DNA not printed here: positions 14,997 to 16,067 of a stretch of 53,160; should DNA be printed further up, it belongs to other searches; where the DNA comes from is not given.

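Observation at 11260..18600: Unusual eight-gene operon: sugar-type SBP, ferredoxin, P450, two-subunit CoA-transferase-fold protein, PaaK-like ligase, SDR and PaaI thioesterase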

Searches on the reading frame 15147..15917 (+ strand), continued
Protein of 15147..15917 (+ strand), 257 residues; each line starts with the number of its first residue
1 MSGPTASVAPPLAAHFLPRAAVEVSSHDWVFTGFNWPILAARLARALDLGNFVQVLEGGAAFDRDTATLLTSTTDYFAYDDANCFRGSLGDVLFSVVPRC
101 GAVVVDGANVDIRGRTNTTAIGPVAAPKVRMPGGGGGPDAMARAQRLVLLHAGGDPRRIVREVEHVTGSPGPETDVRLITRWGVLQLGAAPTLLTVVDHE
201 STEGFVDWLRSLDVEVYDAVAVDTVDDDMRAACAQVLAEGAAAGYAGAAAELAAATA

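Call 42: find_encoding_contigs(protein=P0004, flank=10000, max_places=1)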
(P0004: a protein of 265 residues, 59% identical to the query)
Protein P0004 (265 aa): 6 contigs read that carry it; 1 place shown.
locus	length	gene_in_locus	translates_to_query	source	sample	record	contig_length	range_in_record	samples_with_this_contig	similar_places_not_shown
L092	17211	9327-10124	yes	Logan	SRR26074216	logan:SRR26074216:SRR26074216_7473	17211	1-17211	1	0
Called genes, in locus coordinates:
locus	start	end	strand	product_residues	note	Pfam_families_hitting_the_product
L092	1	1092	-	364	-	?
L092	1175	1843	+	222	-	PF00440:TetR_N, PF17932:TetR_C_24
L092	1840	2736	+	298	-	PF00296:Bac_luciferase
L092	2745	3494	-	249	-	PF00106:adh_short, PF08659:KR, PF23441:SDR (faint), PF13561:adh_short_C2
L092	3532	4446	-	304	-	PF04199:Cyclase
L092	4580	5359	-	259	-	PF00378:ECH_1, PF16113:ECH_2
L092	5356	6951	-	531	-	PF00501:AMP-binding, PF13193:AMP-binding_C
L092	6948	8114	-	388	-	PF02771:Acyl-CoA_dh_N (weak), PF00441:Acyl-CoA_dh_1, PF08028:Acyl-CoA_dh_2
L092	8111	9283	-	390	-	PF02771:Acyl-CoA_dh_N, PF02770:Acyl-CoA_dh_M, PF00441:Acyl-CoA_dh_1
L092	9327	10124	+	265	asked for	-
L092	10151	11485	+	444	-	PF00501:AMP-binding, PF14535:AMP-binding_C_2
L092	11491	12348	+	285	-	PF01144:CoA_trans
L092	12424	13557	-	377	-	PF04909:Amidohydro_2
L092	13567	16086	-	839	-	PF02515:CoA_transf_3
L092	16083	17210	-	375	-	?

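Call 57: find_encoding_contigs(protein=P0002, flank=6000, max_places=2)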
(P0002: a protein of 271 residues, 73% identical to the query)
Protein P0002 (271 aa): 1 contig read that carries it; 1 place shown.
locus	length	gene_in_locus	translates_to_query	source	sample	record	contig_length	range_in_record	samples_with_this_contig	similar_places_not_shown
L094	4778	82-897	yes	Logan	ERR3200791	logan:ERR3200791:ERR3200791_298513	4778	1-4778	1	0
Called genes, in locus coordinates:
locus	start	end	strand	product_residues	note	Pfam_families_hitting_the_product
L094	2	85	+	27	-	?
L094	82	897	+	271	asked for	-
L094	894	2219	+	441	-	PF00501:AMP-binding, PF14535:AMP-binding_C_2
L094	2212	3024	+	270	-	PF23441:SDR (faint), PF00106:adh_short, PF08659:KR (weak), PF13561:adh_short_C2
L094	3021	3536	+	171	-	PF09500:YiiD_C (weak), PF14539:DUF4442, PF03061:4HBT (weak)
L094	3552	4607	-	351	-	PF00441:Acyl-CoA_dh_1, PF08028:Acyl-CoA_dh_2 (weak)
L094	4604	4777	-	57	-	?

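Call 64: search_protein_families(library=pfam, proteins=[L011:5820-6974:+, L011:6923-8374:+, L011:12828-13574:+, L011:13752-15596:+, L011:14588-16084:+, L011:16084-17055:+, L011:3473-4477:+, L011:239-874:-], max_evalue=0.001)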
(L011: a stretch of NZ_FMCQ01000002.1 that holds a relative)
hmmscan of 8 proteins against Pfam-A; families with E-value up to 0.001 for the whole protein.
L011:5820-6974:+ (385 aa): 5 families
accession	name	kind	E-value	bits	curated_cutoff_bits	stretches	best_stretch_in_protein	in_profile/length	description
PF00108.29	Thiolase_N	-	1.9e-70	237.6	26.4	1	3-251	2-258/260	Thiolase, N-terminal domain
PF02803.24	Thiolase_C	-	4.5e-50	168.8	27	1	260-382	1-123/123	Thiolase, C-terminal domain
PF00109.32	ketoacyl-synt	-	2.6e-07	30.9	20.8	1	77-118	165-206/252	Beta-ketoacyl synthase, N-terminal domain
PF08545.16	ACP_syn_III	-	0.00015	22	24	0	82-118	3-39/80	3-Oxoacyl-[acyl-carrier-protein (ACP)] synthase III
PF22691.2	Thiolase_C_1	-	0.00048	20.3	28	0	284-323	21-60/144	Thiolase C-terminal domain-like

L011:6923-8374:+ (484 aa): 4 families
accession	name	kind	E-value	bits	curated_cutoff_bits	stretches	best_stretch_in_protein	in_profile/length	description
PF02737.24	3HCDH_N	-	2.3e-43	148.6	22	1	21-182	3-179/180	3-hydroxyacyl-CoA dehydrogenase, NAD binding domain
PF00725.27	3HCDH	-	1.7e-41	141.1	22.1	2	186-279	2-96/97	3-hydroxyacyl-CoA dehydrogenase, C-terminal domain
PF03446.21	NAD_binding_2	-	3.7e-06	27.5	21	1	22-117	4-94/161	NAD binding domain of 6-phosphogluconate dehydrogenase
PF03807.23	F420_oxidored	-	0.00051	21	21.6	0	19-89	2-67/94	NADP oxidoreductase coenzyme F420-dependent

L011:12828-13574:+ (249 aa): 2 families
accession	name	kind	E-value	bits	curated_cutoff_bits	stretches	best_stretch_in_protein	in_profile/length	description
PF00378.25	ECH_1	-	1e-41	143.4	27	1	15-247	9-240/251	Enoyl-CoA hydratase/isomerase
PF16113.10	ECH_2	-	1.2e-26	94.5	27.2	1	14-184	3-173/335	Enoyl-CoA hydratase/isomerase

L011:13752-15596:+ (615 aa): 0 families

L011:14588-16084:+ (499 aa): 0 families

L011:16084-17055:+ (324 aa): 0 families

L011:3473-4477:+ (335 aa): 2 families
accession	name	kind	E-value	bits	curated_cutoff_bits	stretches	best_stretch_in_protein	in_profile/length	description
PF17932.6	TetR_C_24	-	5.5e-20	72.2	26.4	1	209-330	2-114/114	Tetracyclin repressor-like, C-terminal domain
PF00440.29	TetR_N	-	4.5e-13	49.2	24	1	142-187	1-46/47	Bacterial regulatory proteins, tetR family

L011:239-874:- (211 aa): 2 families
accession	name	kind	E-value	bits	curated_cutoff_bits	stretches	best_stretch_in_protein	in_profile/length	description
PF00378.25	ECH_1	-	1.3e-12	48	27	1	59-189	70-205/251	Enoyl-CoA hydratase/isomerase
PF16113.10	ECH_2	-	2.2e-08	34.4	27.2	1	66-190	76-200/335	Enoyl-CoA hydratase/isomerase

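Call 71: search_protein_representatives(alignment_id=A1)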
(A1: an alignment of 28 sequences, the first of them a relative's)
Query: 28 sequences, 251 profile positions. Proteins with E-value up to 0.001 (for the whole library): 957; up to 1e-10: 262; up to 1e-30: 26. The best 150 are listed.
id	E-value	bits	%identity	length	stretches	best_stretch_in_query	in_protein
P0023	2.2e-98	344.9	-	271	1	3-247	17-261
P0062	1.8e-97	342.0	-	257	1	7-247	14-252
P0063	8.3e-95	333.2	-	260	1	4-248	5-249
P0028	1.9e-94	332.1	-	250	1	2-247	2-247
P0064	1.7e-85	302.6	-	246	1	1-244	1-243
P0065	4.5e-80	284.9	-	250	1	6-249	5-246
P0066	2.7e-76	272.6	-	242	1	10-245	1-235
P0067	6.8e-74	264.7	-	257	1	6-247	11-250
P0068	4.4e-71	255.5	-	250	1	4-242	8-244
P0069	4.1e-69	249.0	-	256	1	4-242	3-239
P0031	2.1e-63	230.3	-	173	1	4-137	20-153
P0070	9.0e-61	221.7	-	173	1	77-245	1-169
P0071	4.5e-54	199.7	-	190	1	48-238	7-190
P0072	4.6e-46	173.5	-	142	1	114-248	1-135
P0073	7.9e-44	166.2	-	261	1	9-242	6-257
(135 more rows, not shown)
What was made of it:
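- Tried and rejected: The exhaustive search gives 26 representative clusters at E<1e-30 (call 71).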

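Call 100: predict_structure(alignment_id=A1)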
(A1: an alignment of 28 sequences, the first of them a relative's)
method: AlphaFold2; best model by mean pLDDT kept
length: 257 residues; sequences in the alignment: 28
mean_pLDDT: 91.0   pTM: 0.90
mean pLDDT of the five models: 91.0, 90.9, 88.7, 87.7, 87.3
residues with pLDDT >= 90: 194; 70-90: 46; 50-70: 16; < 50: 1
segments of 3 or more residues with pLDDT < 50: none
pLDDT, mean of each block of 10 residues (from residue 1): 71 94 98 95 97 92 93 80 78 89 95 89 69 75 97 95 93 98 98 97 97 97 93 97 95 93
secondary structure, 60 per line:
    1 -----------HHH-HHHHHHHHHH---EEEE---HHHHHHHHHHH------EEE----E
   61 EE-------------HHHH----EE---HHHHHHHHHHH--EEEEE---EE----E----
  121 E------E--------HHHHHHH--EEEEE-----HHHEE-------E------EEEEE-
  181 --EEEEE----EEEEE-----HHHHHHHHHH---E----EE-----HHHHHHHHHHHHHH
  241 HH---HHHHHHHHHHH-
elements in order: H16-25 E29-32 H36-46 E53-55 E60-62 H76-79 H89-99 E102-106 H137-143 E146-150 E175-179 E183-187 E192-196 H202-211 H227-242 H246-256

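Call 103: fold_search(model_id=the predicted structure, library=pdb)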
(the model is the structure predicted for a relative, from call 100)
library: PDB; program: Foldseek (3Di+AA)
matches with E <= 10: 1058; with E <= 0.001: 83
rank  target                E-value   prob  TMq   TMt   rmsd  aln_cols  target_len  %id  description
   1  5mzy_B                2.6e-14  1.00  0.65  0.68   4.3       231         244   27  Crystal structure of the decarboxylase AibA/AibB in complex with a possible transition state analog (released 2017-05-31)
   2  5mzw_D                4.8e-14  1.00  0.65  0.69   4.1       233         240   27  Crystal structure of the decarboxylase AibA/AibB (released 2017-05-31)
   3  5n02_D                1.0e-13  1.00  0.65  0.69   4.1       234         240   27  Crystal structure of the decarboxylase AibA/AibB C56S variant (released 2017-05-31)
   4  5mzw_B                1.3e-13  1.00  0.65  0.69   4.1       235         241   26  Crystal structure of the decarboxylase AibA/AibB (released 2017-05-31)
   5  5n03_D                1.5e-13  1.00  0.65  0.69   4.4       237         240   26  Crystal structure of the decarboxylase AibA/AibB C56V variant (released 2017-05-31)
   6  5n01_B                1.5e-13  1.00  0.65  0.69   4.4       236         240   26  Crystal structure of the decarboxylase AibA/AibB C56N variant (released 2017-05-31)
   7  5n00_D                2.0e-13  1.00  0.66  0.70   4.3       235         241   27  Crystal structure of the decarboxylase AibA/AibB C56A variant (released 2017-05-31)
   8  5n00_B                2.3e-13  1.00  0.65  0.69   4.1       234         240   27  Crystal structure of the decarboxylase AibA/AibB C56A variant (released 2017-05-31)
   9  5n02_B                2.6e-13  1.00  0.66  0.70   4.3       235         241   26  Crystal structure of the decarboxylase AibA/AibB C56S variant (released 2017-05-31)
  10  5n03_B                6.9e-13  1.00  0.63  0.66   4.7       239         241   26  Crystal structure of the decarboxylase AibA/AibB C56V variant (released 2017-05-31)
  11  1poi_B                4.3e-11  1.00  0.67  0.66   3.8       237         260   20  CRYSTAL STRUCTURE OF GLUTACONATE COENZYME A-TRANSFERASE FROM ACIDAMINOCOCCUS FERMENTANS TO 2.55 ANGSTOMS RESOLUTION (released 1998-03-18)
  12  6co9_B                2.8e-09  1.00  0.57  0.59   5.3       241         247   16  Crystal structure of Rhodococcus jostii RHA1 IpdAB COCHEA-COA complex (released 2018-03-28)
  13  6co6_B                2.8e-09  1.00  0.56  0.58   5.4       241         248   17  Crystal structure of Rhodococcus jostii RHA1 IpdAB (released 2018-03-28)
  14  6con_B                3.8e-09  1.00  0.55  0.57   5.6       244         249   18  Crystal structure of Mycobacterium tuberculosis IpdAB (released 2018-03-28)
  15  2ahu_A                1.0e-08  1.00  0.54  0.29   6.0       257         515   15  Crystal structure of Acyl-CoA transferase (YdiF) apoenzyme from Escherichia coli O157:H7. (released 2005-11-01)
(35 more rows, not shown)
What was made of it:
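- On Class I (Gct-type) CoA-transferase: The CtB model (pLDDT 91) matches AibB, GctB, IpdB and then all other class I transferases (calls 100, 103).
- Matches are AibB at TM 0.65-0.70, GctB at 0.67 and IpdB at 0.55-0.59, followed by all other class I CoA-transferases (calls 100, 103).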
